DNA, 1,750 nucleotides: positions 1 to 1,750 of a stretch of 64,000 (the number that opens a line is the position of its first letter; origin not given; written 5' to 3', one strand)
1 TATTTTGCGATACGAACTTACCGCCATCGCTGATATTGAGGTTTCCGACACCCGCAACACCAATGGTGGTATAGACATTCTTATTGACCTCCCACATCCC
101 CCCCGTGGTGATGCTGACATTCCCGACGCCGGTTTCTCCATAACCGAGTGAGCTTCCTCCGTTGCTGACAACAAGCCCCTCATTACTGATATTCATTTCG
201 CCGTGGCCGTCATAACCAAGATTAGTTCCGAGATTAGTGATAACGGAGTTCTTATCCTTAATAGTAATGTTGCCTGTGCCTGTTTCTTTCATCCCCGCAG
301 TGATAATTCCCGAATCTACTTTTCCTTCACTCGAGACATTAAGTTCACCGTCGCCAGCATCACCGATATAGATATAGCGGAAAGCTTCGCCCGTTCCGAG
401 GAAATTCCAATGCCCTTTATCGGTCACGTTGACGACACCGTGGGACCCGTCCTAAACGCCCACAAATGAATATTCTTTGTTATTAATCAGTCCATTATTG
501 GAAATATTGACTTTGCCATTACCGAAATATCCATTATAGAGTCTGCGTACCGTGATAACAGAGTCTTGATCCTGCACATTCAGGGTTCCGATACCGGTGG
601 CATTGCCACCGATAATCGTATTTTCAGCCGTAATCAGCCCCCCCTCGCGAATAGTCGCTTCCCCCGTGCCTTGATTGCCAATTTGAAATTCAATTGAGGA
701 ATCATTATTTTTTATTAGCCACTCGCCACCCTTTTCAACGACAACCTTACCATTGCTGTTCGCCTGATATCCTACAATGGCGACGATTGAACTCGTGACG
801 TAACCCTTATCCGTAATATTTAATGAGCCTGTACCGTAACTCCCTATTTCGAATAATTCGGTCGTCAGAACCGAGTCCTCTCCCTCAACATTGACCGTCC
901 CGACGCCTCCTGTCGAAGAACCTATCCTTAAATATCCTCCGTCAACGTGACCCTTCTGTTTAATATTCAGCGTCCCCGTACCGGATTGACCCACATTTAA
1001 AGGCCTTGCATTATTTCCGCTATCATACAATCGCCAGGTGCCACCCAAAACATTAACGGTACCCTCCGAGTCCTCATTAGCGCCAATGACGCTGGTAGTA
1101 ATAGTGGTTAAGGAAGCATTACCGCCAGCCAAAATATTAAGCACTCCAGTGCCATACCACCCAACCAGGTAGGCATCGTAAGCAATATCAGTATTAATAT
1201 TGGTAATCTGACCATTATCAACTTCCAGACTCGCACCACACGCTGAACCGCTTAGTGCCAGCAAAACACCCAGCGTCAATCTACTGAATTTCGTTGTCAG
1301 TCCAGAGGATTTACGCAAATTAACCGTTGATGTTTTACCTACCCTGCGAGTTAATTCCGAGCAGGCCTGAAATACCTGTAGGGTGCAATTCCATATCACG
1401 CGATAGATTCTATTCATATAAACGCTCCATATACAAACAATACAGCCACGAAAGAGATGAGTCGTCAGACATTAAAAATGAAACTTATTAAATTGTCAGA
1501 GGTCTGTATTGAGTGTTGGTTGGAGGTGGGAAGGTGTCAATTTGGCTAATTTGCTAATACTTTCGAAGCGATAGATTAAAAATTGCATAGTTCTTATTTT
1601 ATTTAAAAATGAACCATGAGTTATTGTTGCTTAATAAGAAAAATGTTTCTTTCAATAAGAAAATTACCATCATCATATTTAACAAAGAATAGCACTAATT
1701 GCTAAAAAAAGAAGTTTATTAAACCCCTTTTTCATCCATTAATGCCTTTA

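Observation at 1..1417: Autotransporter adhesin yneO interrupted by an in-frame amber codon, not a frameshift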

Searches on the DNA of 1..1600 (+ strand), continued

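Call 25: get_annotated_region(hit=H81, flank=4000)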
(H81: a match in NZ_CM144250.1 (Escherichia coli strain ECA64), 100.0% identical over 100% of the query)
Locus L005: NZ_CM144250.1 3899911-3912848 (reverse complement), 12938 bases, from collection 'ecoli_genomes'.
description: Escherichia coli strain ECA64 chromosome, whole genome shotgun sequence
organism: Escherichia coli strain ECA64 (NCBI taxid 562)
replicon: chromosome; assembly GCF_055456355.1
host: not applicable; source: Dairy product; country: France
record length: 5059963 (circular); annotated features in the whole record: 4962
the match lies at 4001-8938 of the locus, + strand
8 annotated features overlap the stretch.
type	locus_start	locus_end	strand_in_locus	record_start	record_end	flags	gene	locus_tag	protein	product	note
CDS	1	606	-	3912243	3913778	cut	lsrA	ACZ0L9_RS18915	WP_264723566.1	autoinducer 2 ABC transporter ATP-binding protein LsrA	-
CDS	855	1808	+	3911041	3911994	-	lsrR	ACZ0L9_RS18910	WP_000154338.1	transcriptional regulator LsrR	-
CDS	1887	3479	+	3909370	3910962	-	lsrK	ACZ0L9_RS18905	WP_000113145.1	autoinducer-2 kinase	-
CDS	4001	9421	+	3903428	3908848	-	-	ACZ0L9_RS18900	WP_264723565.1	ECSE_1600 family autotransporter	-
CDS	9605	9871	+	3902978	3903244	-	hipB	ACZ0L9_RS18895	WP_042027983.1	type II toxin-antitoxin system antitoxin HipB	-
CDS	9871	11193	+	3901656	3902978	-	hipA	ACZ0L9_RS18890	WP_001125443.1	type II toxin-antitoxin system serine/threonine protein kinase toxin HipA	-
CDS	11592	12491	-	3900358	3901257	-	-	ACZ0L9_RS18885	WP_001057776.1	LysR family transcriptional regulator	-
CDS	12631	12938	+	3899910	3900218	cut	-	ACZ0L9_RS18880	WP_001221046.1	hypothetical protein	-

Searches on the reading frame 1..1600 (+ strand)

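Call 17: search_protein_families(library=pfam, proteins=[L001:1997-7417:-], max_evalue=0.001)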
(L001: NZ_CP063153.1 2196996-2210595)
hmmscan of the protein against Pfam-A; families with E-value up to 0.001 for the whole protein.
L001:1997-7417:- (1806 aa): 5 families
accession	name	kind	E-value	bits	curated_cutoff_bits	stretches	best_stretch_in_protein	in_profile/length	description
PF03797.25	Autotransporter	-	3.7e-40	138.7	26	1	1525-1784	1-254/255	Autotransporter beta-domain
PF18883.6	AC_1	-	9.1e-26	90.5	27.1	1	1332-1438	5-114/114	Autochaperone Domain Type 1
PF13018.11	ESPR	-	3.5e-14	53.4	25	1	1-47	1-47/50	Extended Signal Peptide of Type V secretion system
PF03212.20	Pertactin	-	3.9e-10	40.2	22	1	1335-1452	7-120/121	Pertactin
PF12951.13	PATR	-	0.00028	21.3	27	1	1253-1281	1-28/30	Passenger-associated-transport-repeat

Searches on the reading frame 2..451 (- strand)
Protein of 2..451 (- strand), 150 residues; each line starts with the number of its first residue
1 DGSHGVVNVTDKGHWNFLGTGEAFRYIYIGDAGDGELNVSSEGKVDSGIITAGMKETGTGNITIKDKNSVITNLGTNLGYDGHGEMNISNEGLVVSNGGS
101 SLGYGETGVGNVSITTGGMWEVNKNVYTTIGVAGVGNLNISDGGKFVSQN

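Call 36: search_protein_families(library=ncbifam, proteins=[window:2-451:-], max_evalue=0.001)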
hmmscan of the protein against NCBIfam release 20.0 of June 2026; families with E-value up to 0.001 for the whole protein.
window:2-451:- (150 aa): 2 families
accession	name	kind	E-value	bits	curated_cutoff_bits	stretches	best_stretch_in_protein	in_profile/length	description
NF011422.0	PRK14849.1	exception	6.5e-95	318.7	2335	1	1-150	323-472/1806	ECSE_1600 family autotransporter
TIGR04393.1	rpt_T5SS_PEPC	repeat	1.3e-15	57.2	23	2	53-95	5-48/49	T5SS/PEP-CTERM-associated repeat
